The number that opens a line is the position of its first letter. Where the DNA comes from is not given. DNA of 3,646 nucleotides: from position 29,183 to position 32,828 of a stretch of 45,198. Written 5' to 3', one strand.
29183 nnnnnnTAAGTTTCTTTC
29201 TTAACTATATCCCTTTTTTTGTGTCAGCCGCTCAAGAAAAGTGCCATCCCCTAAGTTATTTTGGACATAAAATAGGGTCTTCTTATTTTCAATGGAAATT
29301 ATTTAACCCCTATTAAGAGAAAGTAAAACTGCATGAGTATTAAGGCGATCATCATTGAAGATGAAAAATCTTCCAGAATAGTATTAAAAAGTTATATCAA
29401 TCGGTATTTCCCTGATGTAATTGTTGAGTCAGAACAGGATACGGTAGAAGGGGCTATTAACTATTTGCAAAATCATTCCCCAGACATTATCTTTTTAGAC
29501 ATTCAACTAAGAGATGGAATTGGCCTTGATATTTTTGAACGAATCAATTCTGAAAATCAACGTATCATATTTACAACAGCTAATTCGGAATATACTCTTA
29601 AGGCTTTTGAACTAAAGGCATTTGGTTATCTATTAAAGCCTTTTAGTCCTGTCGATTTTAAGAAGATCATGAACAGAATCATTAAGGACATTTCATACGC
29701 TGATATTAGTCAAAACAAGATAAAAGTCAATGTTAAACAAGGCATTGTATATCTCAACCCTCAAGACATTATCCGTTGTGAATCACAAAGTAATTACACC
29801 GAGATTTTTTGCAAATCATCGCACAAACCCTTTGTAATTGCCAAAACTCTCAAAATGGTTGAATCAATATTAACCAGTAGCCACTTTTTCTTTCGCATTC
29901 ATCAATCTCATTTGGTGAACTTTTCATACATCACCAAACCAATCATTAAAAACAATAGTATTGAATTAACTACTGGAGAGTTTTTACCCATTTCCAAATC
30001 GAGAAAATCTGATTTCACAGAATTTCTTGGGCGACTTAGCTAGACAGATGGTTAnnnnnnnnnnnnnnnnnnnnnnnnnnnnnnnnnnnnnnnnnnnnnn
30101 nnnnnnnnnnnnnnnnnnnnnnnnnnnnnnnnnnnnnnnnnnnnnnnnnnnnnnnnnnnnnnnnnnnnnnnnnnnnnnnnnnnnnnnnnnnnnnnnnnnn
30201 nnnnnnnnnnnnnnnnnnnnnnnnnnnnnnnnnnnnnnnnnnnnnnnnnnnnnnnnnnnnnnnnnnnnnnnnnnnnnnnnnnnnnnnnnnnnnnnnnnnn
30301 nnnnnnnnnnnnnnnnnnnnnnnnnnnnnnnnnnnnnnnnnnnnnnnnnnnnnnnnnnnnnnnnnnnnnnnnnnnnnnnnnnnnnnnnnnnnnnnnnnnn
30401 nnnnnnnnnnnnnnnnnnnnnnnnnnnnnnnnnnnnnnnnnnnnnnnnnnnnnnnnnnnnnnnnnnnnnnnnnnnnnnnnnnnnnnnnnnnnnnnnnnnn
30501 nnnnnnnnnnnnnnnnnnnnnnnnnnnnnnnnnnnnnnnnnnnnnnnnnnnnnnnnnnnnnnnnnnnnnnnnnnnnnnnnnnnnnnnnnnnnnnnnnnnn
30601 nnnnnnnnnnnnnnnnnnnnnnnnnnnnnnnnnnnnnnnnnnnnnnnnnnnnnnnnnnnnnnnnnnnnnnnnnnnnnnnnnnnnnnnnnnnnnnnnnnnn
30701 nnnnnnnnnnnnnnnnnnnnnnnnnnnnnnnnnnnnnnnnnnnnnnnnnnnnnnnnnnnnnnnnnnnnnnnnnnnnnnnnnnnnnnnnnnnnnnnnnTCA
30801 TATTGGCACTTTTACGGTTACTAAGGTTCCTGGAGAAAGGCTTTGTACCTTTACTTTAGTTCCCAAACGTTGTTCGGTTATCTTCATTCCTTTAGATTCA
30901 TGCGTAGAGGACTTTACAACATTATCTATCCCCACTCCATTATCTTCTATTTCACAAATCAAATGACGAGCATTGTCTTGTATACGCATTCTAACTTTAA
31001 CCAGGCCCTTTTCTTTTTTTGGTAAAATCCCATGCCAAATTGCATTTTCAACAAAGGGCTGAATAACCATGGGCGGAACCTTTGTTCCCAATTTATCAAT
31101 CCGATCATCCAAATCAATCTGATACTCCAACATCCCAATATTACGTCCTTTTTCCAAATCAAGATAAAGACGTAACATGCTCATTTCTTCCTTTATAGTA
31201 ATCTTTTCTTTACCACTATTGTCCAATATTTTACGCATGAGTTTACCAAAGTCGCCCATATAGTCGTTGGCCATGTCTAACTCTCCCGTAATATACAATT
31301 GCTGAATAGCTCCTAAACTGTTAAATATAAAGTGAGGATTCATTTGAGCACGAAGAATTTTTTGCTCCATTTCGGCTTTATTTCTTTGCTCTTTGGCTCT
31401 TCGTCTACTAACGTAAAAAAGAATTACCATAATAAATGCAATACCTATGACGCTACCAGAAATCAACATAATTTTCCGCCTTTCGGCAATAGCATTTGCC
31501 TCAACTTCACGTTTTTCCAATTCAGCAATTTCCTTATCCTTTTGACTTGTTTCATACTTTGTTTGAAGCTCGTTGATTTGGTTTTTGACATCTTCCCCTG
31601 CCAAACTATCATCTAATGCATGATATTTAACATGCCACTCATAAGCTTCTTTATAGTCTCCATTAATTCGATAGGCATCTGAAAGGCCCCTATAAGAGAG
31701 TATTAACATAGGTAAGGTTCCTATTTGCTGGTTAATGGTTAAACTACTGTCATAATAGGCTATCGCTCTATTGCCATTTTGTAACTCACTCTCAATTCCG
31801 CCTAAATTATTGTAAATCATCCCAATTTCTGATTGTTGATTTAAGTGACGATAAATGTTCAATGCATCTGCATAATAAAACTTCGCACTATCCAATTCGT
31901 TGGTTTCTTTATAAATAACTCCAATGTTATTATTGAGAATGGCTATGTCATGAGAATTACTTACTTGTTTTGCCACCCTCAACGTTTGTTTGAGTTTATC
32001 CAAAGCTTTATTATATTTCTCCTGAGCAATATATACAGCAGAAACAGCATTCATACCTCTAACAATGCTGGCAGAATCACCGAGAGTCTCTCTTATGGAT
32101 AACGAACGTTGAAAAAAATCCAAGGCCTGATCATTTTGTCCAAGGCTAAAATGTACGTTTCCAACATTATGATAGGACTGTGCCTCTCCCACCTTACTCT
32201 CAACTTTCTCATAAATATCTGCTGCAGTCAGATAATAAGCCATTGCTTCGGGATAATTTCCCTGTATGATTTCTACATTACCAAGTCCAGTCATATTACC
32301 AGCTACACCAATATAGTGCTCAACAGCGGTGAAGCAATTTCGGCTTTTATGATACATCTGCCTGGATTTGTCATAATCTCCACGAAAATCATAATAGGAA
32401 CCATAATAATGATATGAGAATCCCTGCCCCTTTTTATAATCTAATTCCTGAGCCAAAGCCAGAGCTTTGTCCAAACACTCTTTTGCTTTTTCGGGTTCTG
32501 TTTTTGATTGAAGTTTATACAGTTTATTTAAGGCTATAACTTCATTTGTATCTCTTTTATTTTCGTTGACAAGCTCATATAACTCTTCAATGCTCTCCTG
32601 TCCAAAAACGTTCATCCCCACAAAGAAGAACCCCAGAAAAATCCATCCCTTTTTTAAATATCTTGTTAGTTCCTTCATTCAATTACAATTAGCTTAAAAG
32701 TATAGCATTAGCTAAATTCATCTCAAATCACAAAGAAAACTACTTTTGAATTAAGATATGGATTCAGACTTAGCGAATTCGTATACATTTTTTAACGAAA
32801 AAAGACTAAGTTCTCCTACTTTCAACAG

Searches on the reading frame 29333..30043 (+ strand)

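Call 87: search_protein_families(library=pfam, proteins=[window:29333-30043:+], max_evalue=0.001)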
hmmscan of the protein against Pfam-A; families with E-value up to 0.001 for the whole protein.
window:29333-30043:+ (236 aa): 2 families
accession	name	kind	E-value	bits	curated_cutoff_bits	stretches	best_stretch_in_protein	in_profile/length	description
PF00072.30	Response_reg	-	1.4e-17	64.2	30.2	1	6-112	2-109/111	Response regulator receiver domain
PF04397.21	LytTR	-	2e-14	54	22.6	1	137-232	2-97/98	LytTr DNA-binding domain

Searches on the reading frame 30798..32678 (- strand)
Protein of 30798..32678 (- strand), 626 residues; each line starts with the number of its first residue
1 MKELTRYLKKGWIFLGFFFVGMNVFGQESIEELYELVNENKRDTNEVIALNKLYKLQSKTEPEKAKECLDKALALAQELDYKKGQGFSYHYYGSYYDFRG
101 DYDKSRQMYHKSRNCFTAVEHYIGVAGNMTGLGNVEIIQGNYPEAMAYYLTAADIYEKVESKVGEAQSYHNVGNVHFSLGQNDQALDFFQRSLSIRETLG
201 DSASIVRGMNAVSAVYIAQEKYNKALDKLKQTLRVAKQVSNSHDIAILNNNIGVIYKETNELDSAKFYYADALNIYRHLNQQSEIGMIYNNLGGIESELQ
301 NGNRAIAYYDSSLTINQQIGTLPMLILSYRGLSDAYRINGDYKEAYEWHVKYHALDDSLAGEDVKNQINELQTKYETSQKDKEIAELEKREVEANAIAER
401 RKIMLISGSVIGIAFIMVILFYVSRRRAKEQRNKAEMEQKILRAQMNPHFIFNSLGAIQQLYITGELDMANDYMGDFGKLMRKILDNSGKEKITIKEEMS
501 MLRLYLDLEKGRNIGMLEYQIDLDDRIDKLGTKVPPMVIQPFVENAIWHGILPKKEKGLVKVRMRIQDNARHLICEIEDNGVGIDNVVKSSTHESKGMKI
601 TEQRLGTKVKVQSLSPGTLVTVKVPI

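Call 87: search_protein_families(library=pfam, proteins=[window:30798-32678:-], max_evalue=0.001)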
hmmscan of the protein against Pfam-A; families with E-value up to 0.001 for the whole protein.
window:30798-32678:- (626 aa): 15 families
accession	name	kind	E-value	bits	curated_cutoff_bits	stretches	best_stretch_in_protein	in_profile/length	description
PF13424.12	TPR_12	-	1.1e-44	150.9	30.1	4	130-197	7-76/77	Tetratricopeptide repeat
PF13374.12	TPR_10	-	2.3e-24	85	27.5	1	166-199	2-36/42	Tetratricopeptide repeat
PF07719.23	TPR_2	-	1.9e-21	74.8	27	0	166-196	1-31/34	Tetratricopeptide repeat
PF06580.19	His_kinase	-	6.1e-19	68.5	25.2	1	438-512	2-76/81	Histidine kinase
PF00515.34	TPR_1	-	3.8e-17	61.7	27.8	1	166-197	1-32/34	Tetratricopeptide repeat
PF13181.12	TPR_8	-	9e-16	57.1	25.7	1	166-197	1-32/34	Tetratricopeptide repeat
PF17874.7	TPR_MalT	-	1.6e-10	41.3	45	2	58-240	13-195/336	MalT-like TPR region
PF13176.12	TPR_7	-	5.6e-09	35.8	27.9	0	169-201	2-34/36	Tetratricopeptide repeat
PF24885.1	TPR_NPHP3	-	1.7e-08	34.6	100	1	150-282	79-219/239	Nephrocystin-3 TPR domain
PF14938.12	SNAP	-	1.7e-07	31.5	25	0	53-191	44-180/282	Soluble NSF attachment protein, SNAP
PF13428.12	TPR_14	-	1.4e-06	28.8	23.5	0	171-194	6-29/44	Tetratricopeptide repeat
PF13432.12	TPR_16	-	6.6e-05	23.7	32.7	0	131-156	36-61/65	Tetratricopeptide repeat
PF21325.3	SHPRH_helical-1st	-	0.00012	22.7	27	0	129-183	27-83/95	E3 ubiquitin-protein ligase SHPRH, first helical domain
PF02518.31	HATPase_c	-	0.00053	20.8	26.4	0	538-611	9-93/111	Histidine kinase-, DNA gyrase B-, and HSP90-like ATPase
PF13414.12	TPR_11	-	0.00063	19.8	26.8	0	133-155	1-23/42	TPR repeat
